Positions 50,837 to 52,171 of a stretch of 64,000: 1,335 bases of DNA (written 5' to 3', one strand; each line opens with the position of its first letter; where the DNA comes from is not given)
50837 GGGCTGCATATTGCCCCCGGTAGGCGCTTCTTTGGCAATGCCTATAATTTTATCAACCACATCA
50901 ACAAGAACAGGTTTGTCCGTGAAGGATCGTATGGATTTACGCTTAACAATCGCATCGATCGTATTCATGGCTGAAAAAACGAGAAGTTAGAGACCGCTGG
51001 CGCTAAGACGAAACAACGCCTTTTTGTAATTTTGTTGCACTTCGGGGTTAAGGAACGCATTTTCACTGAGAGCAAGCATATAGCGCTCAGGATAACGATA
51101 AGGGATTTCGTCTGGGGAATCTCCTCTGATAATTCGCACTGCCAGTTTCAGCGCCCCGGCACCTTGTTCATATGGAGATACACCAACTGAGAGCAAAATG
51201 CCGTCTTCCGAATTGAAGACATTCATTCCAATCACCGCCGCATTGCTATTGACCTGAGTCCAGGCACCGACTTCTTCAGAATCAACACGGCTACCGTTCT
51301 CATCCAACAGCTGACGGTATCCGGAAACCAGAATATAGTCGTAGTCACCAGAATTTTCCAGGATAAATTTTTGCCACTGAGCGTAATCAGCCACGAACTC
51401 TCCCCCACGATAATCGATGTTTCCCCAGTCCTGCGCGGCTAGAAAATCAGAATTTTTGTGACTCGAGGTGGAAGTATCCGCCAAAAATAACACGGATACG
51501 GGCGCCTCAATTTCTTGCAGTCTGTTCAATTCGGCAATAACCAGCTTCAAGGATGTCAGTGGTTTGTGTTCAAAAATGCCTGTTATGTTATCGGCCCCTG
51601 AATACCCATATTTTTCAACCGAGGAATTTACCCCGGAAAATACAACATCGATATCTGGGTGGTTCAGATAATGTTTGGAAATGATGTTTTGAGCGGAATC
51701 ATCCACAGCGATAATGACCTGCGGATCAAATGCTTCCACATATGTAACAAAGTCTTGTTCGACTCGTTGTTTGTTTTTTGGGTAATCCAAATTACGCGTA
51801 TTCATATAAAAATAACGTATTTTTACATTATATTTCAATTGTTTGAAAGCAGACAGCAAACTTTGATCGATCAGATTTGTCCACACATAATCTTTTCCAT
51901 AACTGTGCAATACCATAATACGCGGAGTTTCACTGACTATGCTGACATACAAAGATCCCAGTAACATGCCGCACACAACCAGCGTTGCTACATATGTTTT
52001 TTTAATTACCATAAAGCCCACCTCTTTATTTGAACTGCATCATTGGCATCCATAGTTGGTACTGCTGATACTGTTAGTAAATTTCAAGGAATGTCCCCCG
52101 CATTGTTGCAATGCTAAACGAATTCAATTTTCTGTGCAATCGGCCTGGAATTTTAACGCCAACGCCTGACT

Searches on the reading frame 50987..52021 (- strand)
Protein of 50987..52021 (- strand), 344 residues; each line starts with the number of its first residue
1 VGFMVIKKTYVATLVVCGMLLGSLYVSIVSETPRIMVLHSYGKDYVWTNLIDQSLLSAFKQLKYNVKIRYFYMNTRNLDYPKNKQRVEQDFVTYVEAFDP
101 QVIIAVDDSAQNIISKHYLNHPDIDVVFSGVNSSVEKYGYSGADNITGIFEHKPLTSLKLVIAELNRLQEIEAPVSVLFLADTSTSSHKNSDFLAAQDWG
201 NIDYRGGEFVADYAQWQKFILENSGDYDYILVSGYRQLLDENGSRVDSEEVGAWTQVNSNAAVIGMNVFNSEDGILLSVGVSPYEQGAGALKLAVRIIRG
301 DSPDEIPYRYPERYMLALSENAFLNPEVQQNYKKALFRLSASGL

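Call 6: search_protein_families(library=ncbifam, proteins=[window:50987-52021:-], max_evalue=0.001)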
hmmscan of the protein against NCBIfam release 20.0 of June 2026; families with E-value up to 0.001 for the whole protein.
window:50987-52021:- (344 aa): 0 families

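Call 7: search_protein_families(library=pfam, proteins=[window:50987-52021:-], max_evalue=0.001)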
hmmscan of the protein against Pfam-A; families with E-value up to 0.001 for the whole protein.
window:50987-52021:- (344 aa): 1 family
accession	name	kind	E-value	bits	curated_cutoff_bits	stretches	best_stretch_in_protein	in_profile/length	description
PF04392.18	ABC_sub_bind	-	4.6e-06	26.5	25.9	1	270-329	221-280/293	ABC transporter substrate binding protein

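Call 44: search_solved_structures(query=window:50987-52021:-, max_evalue=1)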
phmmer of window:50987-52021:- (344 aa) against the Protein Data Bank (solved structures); distinct sequences matched with E-value up to 1: 1.
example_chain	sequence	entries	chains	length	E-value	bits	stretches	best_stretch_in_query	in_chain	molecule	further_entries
1kxe_A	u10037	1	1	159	0.83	12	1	145-212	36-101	SINDBIS VIRUS CAPSID PROTEIN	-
